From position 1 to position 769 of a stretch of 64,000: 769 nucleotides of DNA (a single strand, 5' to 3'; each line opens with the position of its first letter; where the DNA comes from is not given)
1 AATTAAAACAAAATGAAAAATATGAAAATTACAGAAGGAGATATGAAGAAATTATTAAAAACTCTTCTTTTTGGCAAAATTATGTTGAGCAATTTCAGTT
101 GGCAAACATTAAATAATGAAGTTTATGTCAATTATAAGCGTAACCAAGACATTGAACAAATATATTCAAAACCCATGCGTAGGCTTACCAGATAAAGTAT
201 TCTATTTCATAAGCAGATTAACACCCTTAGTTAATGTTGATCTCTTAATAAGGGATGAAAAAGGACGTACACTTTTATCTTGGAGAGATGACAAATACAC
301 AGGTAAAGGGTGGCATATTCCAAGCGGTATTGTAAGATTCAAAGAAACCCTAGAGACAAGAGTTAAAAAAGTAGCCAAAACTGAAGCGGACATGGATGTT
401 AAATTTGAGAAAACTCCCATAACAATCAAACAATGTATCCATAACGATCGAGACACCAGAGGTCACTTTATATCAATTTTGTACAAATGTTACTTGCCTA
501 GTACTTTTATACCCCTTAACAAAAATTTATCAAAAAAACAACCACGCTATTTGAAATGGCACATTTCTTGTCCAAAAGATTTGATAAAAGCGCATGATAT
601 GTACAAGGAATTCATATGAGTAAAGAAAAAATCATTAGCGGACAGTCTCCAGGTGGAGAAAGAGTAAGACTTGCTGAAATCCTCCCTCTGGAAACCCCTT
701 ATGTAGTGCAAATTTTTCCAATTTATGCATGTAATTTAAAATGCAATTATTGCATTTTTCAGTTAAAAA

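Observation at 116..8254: Nucleotide-sugar modification operon combining a His-type DegT-family 3-dehydratase with two radical SAM enzymes and a polyprenyl-P-sugar GT2/GT-C pair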

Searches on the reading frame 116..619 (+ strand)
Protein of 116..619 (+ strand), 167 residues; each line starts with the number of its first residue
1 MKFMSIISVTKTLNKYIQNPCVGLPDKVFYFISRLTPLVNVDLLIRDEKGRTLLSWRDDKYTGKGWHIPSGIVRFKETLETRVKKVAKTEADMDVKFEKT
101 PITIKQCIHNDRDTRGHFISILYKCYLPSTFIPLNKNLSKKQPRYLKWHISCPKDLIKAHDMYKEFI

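Call 3: search_protein_families(library=pfam, proteins=[window:116-619:+], max_evalue=0.01)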
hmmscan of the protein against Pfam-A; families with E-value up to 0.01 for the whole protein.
window:116-619:+ (167 aa): 1 family
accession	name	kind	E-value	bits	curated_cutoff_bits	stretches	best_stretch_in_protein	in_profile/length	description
PF00293.34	NUDIX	-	4.1e-05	24.1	21.1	1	38-134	3-102/134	NUDIX domain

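Call 4: search_protein_families(library=ncbifam, proteins=[window:116-619:+], max_evalue=0.01)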
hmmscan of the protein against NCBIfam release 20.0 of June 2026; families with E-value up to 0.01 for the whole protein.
window:116-619:+ (167 aa): 1 family
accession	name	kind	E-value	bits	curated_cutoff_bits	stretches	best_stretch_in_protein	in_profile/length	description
NF011963.0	PRK15434.1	subfamily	3.1e-08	33.5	146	1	28-111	7-91/159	GDP-mannose mannosyl hydrolase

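Call 7: find_encoding_contigs(protein=window:116-619:+, flank=10000, max_places=8)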
Protein window:116-619:+ (167 aa): 24 contigs read that carry it; 8 places shown.
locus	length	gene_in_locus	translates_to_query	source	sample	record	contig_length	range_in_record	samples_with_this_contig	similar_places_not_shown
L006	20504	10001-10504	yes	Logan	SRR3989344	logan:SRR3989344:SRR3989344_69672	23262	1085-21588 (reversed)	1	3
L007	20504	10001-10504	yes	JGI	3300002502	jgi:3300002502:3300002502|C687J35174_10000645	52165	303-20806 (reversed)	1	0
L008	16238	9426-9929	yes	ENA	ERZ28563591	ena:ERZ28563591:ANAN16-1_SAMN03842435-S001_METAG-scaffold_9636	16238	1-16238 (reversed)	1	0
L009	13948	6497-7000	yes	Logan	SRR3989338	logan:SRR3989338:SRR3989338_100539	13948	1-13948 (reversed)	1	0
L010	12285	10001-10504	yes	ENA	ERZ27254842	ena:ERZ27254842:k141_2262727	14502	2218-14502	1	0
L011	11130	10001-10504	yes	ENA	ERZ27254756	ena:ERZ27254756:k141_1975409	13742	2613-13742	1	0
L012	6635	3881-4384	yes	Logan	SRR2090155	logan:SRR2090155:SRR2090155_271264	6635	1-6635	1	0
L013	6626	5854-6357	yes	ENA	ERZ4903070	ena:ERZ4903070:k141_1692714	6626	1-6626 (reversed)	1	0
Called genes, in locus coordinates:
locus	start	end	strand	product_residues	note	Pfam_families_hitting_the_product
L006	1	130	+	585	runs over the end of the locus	PF13231:PMT_2 (weak)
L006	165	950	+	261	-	PF00483:NTP_transferase, PF12804:NTP_transf_3 (weak)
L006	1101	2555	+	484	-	PF03102:NeuB, PF07385:Lyx_isomer (weak), PF07883:Cupin_2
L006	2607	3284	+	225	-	PF00702:Hydrolase, PF13419:HAD_2, PF13242:Hydrolase_like (faint)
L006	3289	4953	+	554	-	PF02776:TPP_enzyme_N, PF00205:TPP_enzyme_M, PF02775:TPP_enzyme_C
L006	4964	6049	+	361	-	PF00535:Glycos_transf_2, PF10111:Glyco_tranf_2_2, PF13641:Glyco_tranf_2_3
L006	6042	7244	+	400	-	PF22674:C2185-like_N, PF04055:Radical_SAM (weak)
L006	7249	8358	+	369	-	PF04055:Radical_SAM, PF13186:SPASM (weak)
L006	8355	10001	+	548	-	PF02310:B12-binding, PF04055:Radical_SAM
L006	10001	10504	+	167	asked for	-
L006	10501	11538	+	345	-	PF04055:Radical_SAM, PF13186:SPASM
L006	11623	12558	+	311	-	PF01370:Epimerase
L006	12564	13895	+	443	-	PF01041:DegT_DnrJ_EryC1, PF01053:Cys_Met_Meta_PP (weak), PF00266:Aminotran_5 (weak)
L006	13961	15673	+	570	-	PF02310:B12-binding, PF04055:Radical_SAM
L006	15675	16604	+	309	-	PF00535:Glycos_transf_2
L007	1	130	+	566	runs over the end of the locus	PF13231:PMT_2 (weak)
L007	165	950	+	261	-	PF00483:NTP_transferase, PF12804:NTP_transf_3 (weak)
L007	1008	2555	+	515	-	PF03102:NeuB, PF07385:Lyx_isomer (weak), PF07883:Cupin_2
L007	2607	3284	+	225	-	PF00702:Hydrolase, PF13419:HAD_2, PF13242:Hydrolase_like (faint)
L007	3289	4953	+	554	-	PF02776:TPP_enzyme_N, PF00205:TPP_enzyme_M, PF02775:TPP_enzyme_C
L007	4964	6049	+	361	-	PF00535:Glycos_transf_2, PF10111:Glyco_tranf_2_2, PF13641:Glyco_tranf_2_3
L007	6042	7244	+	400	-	PF22674:C2185-like_N, PF04055:Radical_SAM (weak)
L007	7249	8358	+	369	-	PF04055:Radical_SAM, PF13186:SPASM (weak)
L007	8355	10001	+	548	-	PF02310:B12-binding, PF04055:Radical_SAM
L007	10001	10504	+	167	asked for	-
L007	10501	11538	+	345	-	PF04055:Radical_SAM, PF13186:SPASM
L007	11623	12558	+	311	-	PF01370:Epimerase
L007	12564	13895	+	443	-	PF01041:DegT_DnrJ_EryC1, PF01053:Cys_Met_Meta_PP (weak), PF00266:Aminotran_5 (weak)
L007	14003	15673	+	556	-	PF02310:B12-binding, PF04055:Radical_SAM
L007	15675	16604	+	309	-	PF00535:Glycos_transf_2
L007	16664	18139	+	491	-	PF13231:PMT_2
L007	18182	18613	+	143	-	PF07884:VKOR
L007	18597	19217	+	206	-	PF13462:Thioredoxin_4, PF01323:DSBA, PF13743:Thioredoxin_5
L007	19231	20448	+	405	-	-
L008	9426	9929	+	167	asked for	-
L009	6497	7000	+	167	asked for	-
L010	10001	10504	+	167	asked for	-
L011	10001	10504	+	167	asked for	-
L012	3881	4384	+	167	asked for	-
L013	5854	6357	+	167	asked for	-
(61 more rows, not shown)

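Call 11: search_protein_families(library=ncbifam, proteins=[L007:165-950:+, L007:1008-2555:+, L007:2607-3284:+, L007:3289-4953:+, L007:4964-6049:+, L007:6042-7244:+, L007:7249-8358:+, L007:8355-10001:+], max_evalue=0.001)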
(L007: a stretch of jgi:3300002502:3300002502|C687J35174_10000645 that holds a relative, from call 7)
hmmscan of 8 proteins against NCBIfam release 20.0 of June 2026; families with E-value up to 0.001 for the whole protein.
L007:165-950:+ (261 aa): 18 families
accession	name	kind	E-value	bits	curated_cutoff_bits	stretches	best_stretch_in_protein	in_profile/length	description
TIGR02623.1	G1P_cyt_trans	equivalog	2e-77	260.1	300.25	1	1-258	1-255/255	glucose-1-phosphate cytidylyltransferase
TIGR03992.1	Arch_glmU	subfamily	8.3e-25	87.5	292.1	2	1-73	1-73/393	bifunctional sugar-1-phosphate nucleotidylyltransferase/acetyltransferase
NF041173.1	Sug_nt_acttase_Thmprot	equivalog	9.2e-18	64.4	600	2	124-255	95-233/405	bifunctional sugar-1-phosphate nucleotidylyltransferase/acetyltransferase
NF052502.1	man1P_GTase_Rv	exception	2.5e-17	62.8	440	2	2-70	2-70/352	mannose-1-phosphate guanylyltransferase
NF041313.1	UDPGP_AglF_Halo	equivalog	4.9e-17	62.2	400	1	1-65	1-65/234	UTP--glucose-1-phosphate uridylyltransferase AglF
NF049965.1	GlMnHpPGnyltfHddC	equivalog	6.9e-17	61.8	300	1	1-67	1-67/221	D-glycero-D-manno-heptose 1-phosphate guanosyltransferase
NF045761.1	NAMPUrTaseMurU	equivalog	3.9e-14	53.1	250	1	1-66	1-66/226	N-acetylmuramate alpha-1-phosphate uridylyltransferase MurU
TIGR01208.1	rmlA_long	equivalog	1.8e-12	46.9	320.25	2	2-76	1-76/353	glucose-1-phosphate thymidylyltransferase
NF041135.1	IPPtranDIPPsyn_Thcocales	equivalog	3.1e-10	39.6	580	1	1-103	1-101/419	bifunctional L-myo-inositol-1-phosphate cytidylyltransferase/CDP-L-myo-inositol myo-inositolphosphotransferase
TIGR01099.1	galU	equivalog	1.4e-09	37.9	326.8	1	1-174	2-175/261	UTP--glucose-1-phosphate uridylyltransferase GalU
TIGR02091.1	glgC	equivalog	1.9e-09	37.1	424.9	1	3-237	3-247/364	glucose-1-phosphate adenylyltransferase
TIGR01173.1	glmU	equivalog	7.9e-07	28.3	366.85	1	1-72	1-66/452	bifunctional UDP-N-acetylglucosamine diphosphorylase/glucosamine-1-phosphate N-acetyltransferase GlmU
NF003670.0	PRK05293.1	equivalog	1.1e-06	27.9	470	1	4-238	8-247/382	glucose-1-phosphate adenylyltransferase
NF001947.0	PRK00725.1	subfamily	4.9e-06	25.6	470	1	3-184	19-193/426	glucose-1-phosphate adenylyltransferase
NF010933.0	PRK14353.1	equivalog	1.3e-05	24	505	0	3-106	8-111/453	bifunctional UDP-N-acetylglucosamine diphosphorylase/glucosamine-1-phosphate N-acetyltransferase GlmU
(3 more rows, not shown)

L007:1008-2555:+ (515 aa): 3 families
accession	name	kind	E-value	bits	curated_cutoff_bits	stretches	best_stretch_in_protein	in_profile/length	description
TIGR03569.1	NeuB_NnaB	equivalog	8.5e-47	159.8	399.65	1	22-348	2-327/329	N-acetylneuraminate synthase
TIGR03586.1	PseI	equivalog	4.1e-43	147.8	340.25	1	21-350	2-327/327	pseudaminic acid synthase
NF051472.1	LyManIsomGneg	equivalog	4.8e-05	23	350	1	373-459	38-133/227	D-lyxose/D-mannose isomerase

L007:2607-3284:+ (225 aa): 10 families
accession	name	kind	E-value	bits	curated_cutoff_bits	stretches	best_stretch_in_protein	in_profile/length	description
TIGR02253.1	CTE7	subfamily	3.4e-10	40.1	169.75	1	7-205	2-199/221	TIGR02253 family HAD-type hydrolase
NF009694.0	PRK13222.1-1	equivalog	4.9e-09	35.9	415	1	111-201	118-211/252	phosphoglycolate phosphatase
TIGR01662.1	HAD-SF-IIIA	subfamily_domain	1e-07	32.1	44.6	1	114-199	32-137/141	HAD-IIIA family hydrolase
NF009697.0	PRK13222.1-4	equivalog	3.3e-07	29.9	327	1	64-201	51-194/232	phosphoglycolate phosphatase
TIGR01449.2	PGP_bact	equivalog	1.6e-06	27.9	180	1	121-202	100-186/213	phosphoglycolate phosphatase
NF009695.0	PRK13222.1-2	equivalog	2.9e-06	26.9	225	1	111-200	98-193/226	phosphoglycolate phosphatase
TIGR01454.1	AHBA_synth_RP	hypoth_equivalog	2.7e-05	23.9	246.65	1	93-199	61-173/205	AHBA synthesis associated protein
TIGR01549.1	HAD-SF-IA-v1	subfamily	3.6e-05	24.2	23.3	1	120-194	74-149/149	HAD-IA family hydrolase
NF009804.0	PRK13288.1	equivalog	7.7e-05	22.3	218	1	116-200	91-181/215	pyrophosphatase PpaX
TIGR01509.1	HAD-SF-IA-v3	subfamily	0.00028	21.1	29.4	1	116-200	73-154/154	HAD-IA family hydrolase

L007:3289-4953:+ (554 aa): 54 families (the best 25 are shown)
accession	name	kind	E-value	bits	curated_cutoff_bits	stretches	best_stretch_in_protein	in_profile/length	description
TIGR00118.1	acolac_lg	equivalog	7.6e-109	364.7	538.35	1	13-551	14-547/557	biosynthetic-type acetolactate synthase large subunit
NF006524.0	PRK08978.1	equivalog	4.3e-106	355.4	738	1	9-546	9-532/548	acetolactate synthase 2 catalytic subunit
NF004710.0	PRK06048.1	equivalog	1.2e-95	321.1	976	1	14-551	22-550/561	acetolactate synthase large subunit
NF005584.0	PRK07282.1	equivalog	6e-91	305.7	970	1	4-551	13-553/566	acetolactate synthase large subunit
NF004919.0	PRK06276.1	equivalog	2.8e-90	303.3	866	1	7-545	7-547/582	acetolactate synthase large subunit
NF005824.0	PRK07710.1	equivalog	3.9e-90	302.8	976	1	15-551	32-561/573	acetolactate synthase large subunit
NF005228.0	PRK06725.1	equivalog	6.8e-90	301.9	991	1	15-546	31-553/571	acetolactate synthase large subunit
NF006016.1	PRK08155.1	equivalog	2.3e-89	300.3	870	1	16-547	19-541/554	acetolactate synthase large subunit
NF006319.0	PRK08527.1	equivalog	4.4e-89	299.4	905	1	14-552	18-552/565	acetolactate synthase large subunit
NF005651.0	PRK07418.1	subfamily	4.8e-86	289.3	942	1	16-548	35-569/617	acetolactate synthase large subunit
NF005058.0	PRK06466.1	equivalog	1.6e-82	277.9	951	1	14-546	18-555/574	acetolactate synthase 3 large subunit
NF006581.0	PRK09107.1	equivalog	7.9e-82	275.4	974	1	10-547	20-562/595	acetolactate synthase 3 large subunit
NF005860.0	PRK07789.1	equivalog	4.6e-78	263.1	881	1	7-551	40-591/615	acetolactate synthase large subunit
NF006525.0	PRK08979.1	equivalog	7.2e-77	259.1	1084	1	12-540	16-547/572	acetolactate synthase 3 large subunit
NF005409.0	PRK06965.1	equivalog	8.3e-77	258.9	1035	1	17-552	38-575/587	acetolactate synthase 3 catalytic subunit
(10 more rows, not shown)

L007:4964-6049:+ (361 aa): 23 families
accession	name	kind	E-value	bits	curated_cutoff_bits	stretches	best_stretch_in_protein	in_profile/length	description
NF007482.0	PRK10073.1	equivalog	3.7e-32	111.7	423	1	4-312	6-303/334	glycosyltransferase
NF047683.1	TeichurnBiosyTuaG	equivalog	1.5e-28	100.1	400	1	4-135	6-138/252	teichuronic acid biosynthesis protein TuaG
NF050050.1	ProtGlycPglI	equivalog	9.7e-23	81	500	1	5-131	3-129/306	GalNAc(5)-diNAcBac-PP-undecaprenol beta-1,3-glucosyltransferase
TIGR03937.1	PgaC_IcaA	equivalog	3.7e-21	75.5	422.3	1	5-110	46-152/407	poly-beta-1,6-N-acetyl-D-glucosamine synthase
NF041875.1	EPS_EpsD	equivalog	7.4e-19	68.3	370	1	6-117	1-113/325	exopolysaccharide biosynthesis glycosyltransferase EpsD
NF053739.1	GlytfEpsEBac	equivalog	3.1e-16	59.1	450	1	6-128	3-128/265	glycosyltransferase EpsE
NF041394.1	GtaseAglG_Halo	equivalog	2.1e-15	56.8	440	1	6-116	3-115/304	glucosyl-dolichyl phosphate glucuronosyltransferase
NF007453.0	PRK10018.1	equivalog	3.5e-15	56.4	382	1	2-146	4-143/280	colanic acid biosynthesis glycosyltransferase WcaA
TIGR04283.1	glyco_like_mftF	equivalog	7.9e-15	55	182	1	6-116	1-105/221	TIGR04283 family arsenosugar biosynthesis glycosyltransferase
TIGR03965.1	mycofact_glyco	equivalog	9.6e-15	54.4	280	1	6-116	76-187/467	mycofactocin biosynthesis glycosyltransferase MftF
TIGR04017.1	WcaA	equivalog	1.3e-14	54.5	495.75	1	2-145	3-141/279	colanic acid biosynthesis glycosyltransferase WcaA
NF038299.1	EPS_HpsN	equivalog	5.8e-14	51.8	425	1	5-111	2-109/317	hormogonium polysaccharide biosynthesis glycosyltransferase HpsN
TIGR03111.1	glyc2_xrt_Gpos1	hypoth_equivalog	4.6e-13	48.8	363.95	1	6-117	51-165/439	TIGR03111 family XrtG-associated glycosyltransferase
NF038302.1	EPS_HpsE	equivalog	5.3e-12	45.3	300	1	6-112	3-114/307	hormogonium polysaccharide biosynthesis glycosyltransferase HpsE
NF047588.1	GlcsyltransPgfSStrep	equivalog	7.7e-11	41.8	500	1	6-113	3-115/308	glycosyltransferase PgfS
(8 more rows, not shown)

L007:6042-7244:+ (400 aa): 10 families
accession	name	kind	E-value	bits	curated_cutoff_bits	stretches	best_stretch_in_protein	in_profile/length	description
TIGR02666.1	moaA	equivalog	1.4e-08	34.1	284.05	1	145-236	12-106/336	GTP 3',8-cyclase MoaA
TIGR03570.1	NeuD_NnaD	subfamily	4.8e-07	29.6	160.8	1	18-82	2-68/202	NeuD/PglB/VioB family sugar acetyltransferase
TIGR04250.1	SCM_rSAM_ScmE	equivalog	2.3e-06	26.8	400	1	143-236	3-92/358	SynChlorMet cassette radical SAM/SPASM protein ScmE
NF047865.1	rSAM_PapB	equivalog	1.3e-05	24.6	340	1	142-285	2-150/330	PapB family radical SAM/SPASM ranthipeptide maturase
TIGR02495.1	NrdG2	equivalog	1.8e-05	24.2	131.15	1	148-294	21-160/193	anaerobic ribonucleoside-triphosphate reductase activating protein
NF050035.1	rSAM_WgK_link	exception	6.2e-05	22.2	650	1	145-240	11-103/367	radical SAM/SPASM peptide maturase WgkB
TIGR04546.1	rSAM_ahbC_deAc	equivalog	0.00016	20.6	650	1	148-240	44-132/390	12,18-didecarboxysiroheme deacetylase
NF033640.1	N_Twi_rSAM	subfamily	0.00062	19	170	0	141-243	109-228/398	twitch domain-containing radical SAM protein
TIGR04150.1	pseudo_rSAM_GG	subfamily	0.00071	18.7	250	0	143-289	122-269/407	TIGR04150 pseudo-rSAM protein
NF045702.1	rSAM_GDGT_ether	equivalog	0.00089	18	450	0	124-266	72-209/486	tetraether lipid synthase Tes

L007:7249-8358:+ (369 aa): 58 families (the best 25 are shown)
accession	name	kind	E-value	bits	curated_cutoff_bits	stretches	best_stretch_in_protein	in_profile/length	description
TIGR04545.1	rSAM_ahbD_hemeb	equivalog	5.2e-27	95.2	500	2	47-221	2-169/339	heme b synthase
TIGR02666.1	moaA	equivalog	3.9e-26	91.8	284.05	1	54-230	19-196/336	GTP 3',8-cyclase MoaA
TIGR04055.1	rSAM_NirJ2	equivalog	2.2e-25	89.9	500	1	47-200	2-149/326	putative heme d1 biosynthesis radical SAM protein NirJ2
TIGR04053.2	TIGR04053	equivalog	6.2e-25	88.2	395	1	50-222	13-181/366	TIGR04053 family radical SAM/SPASM domain-containing protein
TIGR02668.1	moaA_archaeal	equivalog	1.9e-24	86.2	325.25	1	43-215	8-174/303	GTP 3',8-cyclase MoaA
TIGR04303.1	GeoRSP_rSAM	equivalog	1.8e-23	83.7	400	1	47-211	7-164/325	GeoRSP system radical SAM/SPASM protein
NF001199.0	PRK00164.2-1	equivalog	2.3e-22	79.6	231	1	43-214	10-175/308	GTP 3',8-cyclase MoaA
NF049973.1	radical_Rv1681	equivalog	1.1e-21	77.1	380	1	52-213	79-236/326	Rv1681 family radical SAM protein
TIGR04251.1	SCM_rSAM_ScmF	equivalog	3e-21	76.2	400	1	47-212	6-170/353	SynChlorMet cassette radical SAM/SPASM protein ScmF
NF050035.1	rSAM_WgK_link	exception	5.1e-20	71.8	650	1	49-221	13-178/367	radical SAM/SPASM peptide maturase WgkB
TIGR03962.1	mycofact_rSAM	equivalog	9.3e-19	67.8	265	1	37-300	3-273/339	mycofactocin radical SAM maturase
TIGR02109.1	PQQ_syn_pqqE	equivalog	1.3e-18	67.1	381.35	1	52-214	14-172/358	pyrroloquinoline quinone biosynthesis protein PqqE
TIGR04054.1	rSAM_NirJ1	equivalog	2.1e-18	66.1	650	1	45-200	36-185/387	putative heme d1 biosynthesis radical SAM protein NirJ1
TIGR04347.1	pseudo_SAM_Halo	equivalog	5.9e-18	65.3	525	1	46-225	39-210/390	TIGR04347 family pseudo-SAM/SPASM protein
TIGR04051.1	rSAM_NirJ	equivalog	6.7e-18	64.8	515.45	1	54-201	11-152/354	heme d1 biosynthesis radical SAM protein NirJ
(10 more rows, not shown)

L007:8355-10001:+ (548 aa): 32 families (the best 25 are shown)
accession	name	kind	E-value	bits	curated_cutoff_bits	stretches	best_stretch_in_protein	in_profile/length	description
NF038361.1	rSAM_Sden_1168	equivalog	2.2e-42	145.3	575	1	94-429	137-475/560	Sden_1168 family B12-binding radical SAM P-methyltransferase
TIGR03471.1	HpnJ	equivalog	3.9e-41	141.4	577.6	1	108-438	78-398/472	hopanoid biosynthesis associated radical SAM protein HpnJ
NF050148.1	rSAM_ApyD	equivalog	1.1e-37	129.7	750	1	43-451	26-415/645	RiPP biosynthesis radical SAM protein ApyD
TIGR02026.1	BchE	equivalog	1.4e-33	116.6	481.35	1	91-459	57-418/497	magnesium-protoporphyrin IX monomethyl ester anaerobic oxidative cyclase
TIGR03975.1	rSAM_ocin_1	subfamily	4.1e-32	111.5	281.85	1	82-405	111-430/606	RiPP maturation radical SAM C-methyltransferase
TIGR04479.1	bcpD_PhpK_rSAM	subfamily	3.2e-31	108.3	600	1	74-412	88-416/504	PhpK family radical SAM P-methyltransferase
TIGR04013.1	B12_SAM_MJ_1487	hypoth_equivalog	5.5e-28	97.9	251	1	86-426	31-356/382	TIGR04013 family B12-binding domain/radical SAM domain-containing protein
NF033070.1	rSAM_AprD4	equivalog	3.4e-25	88.9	500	1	231-460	192-423/456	AprD4 family radical SAM diol-dehydratase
TIGR04367.1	HpnR_B12_rSAM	equivalog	4.8e-25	88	650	1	90-461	53-406/490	hopanoid C-3 methylase HpnR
TIGR04072.2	rSAM_ladder_B12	equivalog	3.1e-23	82.1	360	1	116-413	88-357/443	lipid biosynthesis B12-binding/radical SAM protein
TIGR04014.1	B12_SAM_MJ_0865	equivalog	5.1e-23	81.5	360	1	137-430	76-361/434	methyl-coenzyme M reductase glutamine C-methyltransferase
NF033712.0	B12_rSAM_KedN5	subfamily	4.8e-21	74.6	700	1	41-391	16-356/624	KedN5 family methylcobalamin-dependent radical SAM C-methyltransferase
TIGR04385.1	B12_rSAM_cofa1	equivalog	6.2e-17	61.9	450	1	41-405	19-364/438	B12 lower ligand biosynthesis radical SAM protein BzaD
TIGR04190.1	B12_SAM_Ta0216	equivalog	3.9e-16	58.7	500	1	41-408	36-397/554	TIGR04190 family B12-binding domain/radical SAM domain protein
NF040542.1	rSAM_RCCLKC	equivalog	3.3e-14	52.9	450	1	82-404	32-349/423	arsinothricin biosynthesis radical SAM protein ArsL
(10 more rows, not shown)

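Call 12: search_protein_families(library=pfam, proteins=[L007:165-950:+, L007:1008-2555:+, L007:2607-3284:+, L007:3289-4953:+, L007:4964-6049:+, L007:6042-7244:+, L007:7249-8358:+, L007:8355-10001:+], max_evalue=0.001)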
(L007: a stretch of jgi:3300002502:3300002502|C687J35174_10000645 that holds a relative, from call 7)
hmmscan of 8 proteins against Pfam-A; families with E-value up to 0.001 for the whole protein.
L007:165-950:+ (261 aa): 2 families
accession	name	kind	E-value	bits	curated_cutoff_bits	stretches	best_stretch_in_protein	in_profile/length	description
PF00483.29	NTP_transferase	-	3.7e-18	66.4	21.2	1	2-231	1-213/245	Nucleotidyl transferase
PF12804.13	NTP_transf_3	-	1e-05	26.2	27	1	3-56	1-49/160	MobA-like NTP transferase domain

L007:1008-2555:+ (515 aa): 3 families
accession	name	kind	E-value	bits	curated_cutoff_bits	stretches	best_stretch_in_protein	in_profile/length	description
PF03102.20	NeuB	-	2.2e-46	158.7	22.1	1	59-254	13-214/241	NeuB family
PF07883.17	Cupin_2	-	5.9e-10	39.2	27.2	1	420-477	4-59/70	Cupin domain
PF07385.18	Lyx_isomer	-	1.5e-08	34.6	20.8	1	371-454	35-128/222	D-lyxose isomerase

L007:2607-3284:+ (225 aa): 3 families
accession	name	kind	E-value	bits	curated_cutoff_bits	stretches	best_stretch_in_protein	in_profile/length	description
PF13419.12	HAD_2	-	1.4e-13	51.8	23.8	1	72-199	47-177/178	Haloacid dehalogenase-like hydrolase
PF00702.32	Hydrolase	-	4.3e-08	34.2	26.4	1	7-194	1-191/191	haloacid dehalogenase-like hydrolase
PF13242.12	Hydrolase_like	-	2.4e-05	24.6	22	1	163-202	10-50/75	HAD-hyrolase-like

L007:3289-4953:+ (554 aa): 4 families
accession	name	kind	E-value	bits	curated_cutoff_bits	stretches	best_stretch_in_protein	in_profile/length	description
PF02776.23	TPP_enzyme_N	-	3.6e-32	111.1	26.8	1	1-104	1-106/119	Thiamine pyrophosphate enzyme, N-terminal TPP binding domain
PF02775.26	TPP_enzyme_C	-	1e-30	107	21.9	1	389-535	3-150/151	Thiamine pyrophosphate enzyme, C-terminal TPP binding domain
PF00205.28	TPP_enzyme_M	-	1.8e-30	105.9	30.4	1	199-335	2-136/137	Thiamine pyrophosphate enzyme, central domain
PF02552.22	CO_dh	-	0.0009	19.5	21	0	196-256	23-83/168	CO dehydrogenase beta subunit/acetyl-CoA synthase epsilon subunit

L007:4964-6049:+ (361 aa): 3 families
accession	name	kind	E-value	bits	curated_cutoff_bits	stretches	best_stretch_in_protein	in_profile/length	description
PF00535.33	Glycos_transf_2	-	7.2e-36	124.1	23.3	1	7-136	1-131/168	Glycosyl transferase family 2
PF10111.15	Glyco_tranf_2_2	-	8.5e-14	52.1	27.3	1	7-105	1-103/276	Glycosyltransferase like family 2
PF13641.12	Glyco_tranf_2_3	-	4.1e-09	37.2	27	1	6-111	3-114/230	Glycosyltransferase like family 2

L007:6042-7244:+ (400 aa): 1 family
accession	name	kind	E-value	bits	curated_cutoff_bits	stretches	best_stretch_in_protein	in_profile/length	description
PF04055.27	Radical_SAM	-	2.6e-08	34.6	29.5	1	148-250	2-105/166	Radical SAM superfamily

L007:7249-8358:+ (369 aa): 2 families
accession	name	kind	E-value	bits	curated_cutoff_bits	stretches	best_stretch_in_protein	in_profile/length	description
PF04055.27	Radical_SAM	-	3.5e-24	86.3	29.5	1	54-197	6-150/166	Radical SAM superfamily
PF13186.11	SPASM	-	1.3e-05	25.9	21.5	1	271-310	1-45/67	Iron-sulfur cluster-binding domain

L007:8355-10001:+ (548 aa): 2 families
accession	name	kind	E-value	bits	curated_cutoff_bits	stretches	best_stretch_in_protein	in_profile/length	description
PF04055.27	Radical_SAM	-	1.6e-22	80.9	29.5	1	240-402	3-166/166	Radical SAM superfamily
PF02310.24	B12-binding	-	6.1e-13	49.1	32.1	1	42-166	14-120/121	B12 binding domain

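Call 30: find_related_loci(query=L007:165-950:+, collection=metagenome_contigs, flank=10000)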
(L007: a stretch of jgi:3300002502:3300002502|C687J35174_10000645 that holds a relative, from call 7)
Query L007:165-950:+ (261 aa) in metagenome_contigs; peptide patterns used: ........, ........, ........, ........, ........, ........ (x = any residue, [..] = any of these).
600 stretches matched a pattern (row limit reached: there are more); 593 encode a relative of the query (tblastn E <= 1e-3); the best 80 are kept; 80 distinct loci.
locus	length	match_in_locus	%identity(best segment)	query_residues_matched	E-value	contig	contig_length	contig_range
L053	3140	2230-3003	71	1-258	2e-129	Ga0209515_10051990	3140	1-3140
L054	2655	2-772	74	2-258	9e-129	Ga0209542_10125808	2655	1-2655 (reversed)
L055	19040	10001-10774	69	1-258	4e-123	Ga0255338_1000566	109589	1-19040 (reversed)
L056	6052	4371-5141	69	1-258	8e-123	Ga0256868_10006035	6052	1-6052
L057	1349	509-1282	62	1-258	7e-121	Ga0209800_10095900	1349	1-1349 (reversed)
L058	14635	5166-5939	60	1-258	1e-105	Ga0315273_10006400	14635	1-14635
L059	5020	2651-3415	62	1-258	2e-104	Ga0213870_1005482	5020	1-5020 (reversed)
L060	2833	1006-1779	59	1-258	6e-107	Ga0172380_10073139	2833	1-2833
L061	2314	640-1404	57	1-258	3e-101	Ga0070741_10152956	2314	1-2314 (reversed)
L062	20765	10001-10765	52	1-259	2e-89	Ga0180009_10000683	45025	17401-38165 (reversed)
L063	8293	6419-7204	51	1-258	2e-87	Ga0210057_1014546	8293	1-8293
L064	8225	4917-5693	49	1-258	3e-83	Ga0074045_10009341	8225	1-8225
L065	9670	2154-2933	50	1-259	1e-82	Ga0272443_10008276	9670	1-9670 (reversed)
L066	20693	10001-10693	51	1-259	1e-82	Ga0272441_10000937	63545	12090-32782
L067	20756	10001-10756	50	1-253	5e-82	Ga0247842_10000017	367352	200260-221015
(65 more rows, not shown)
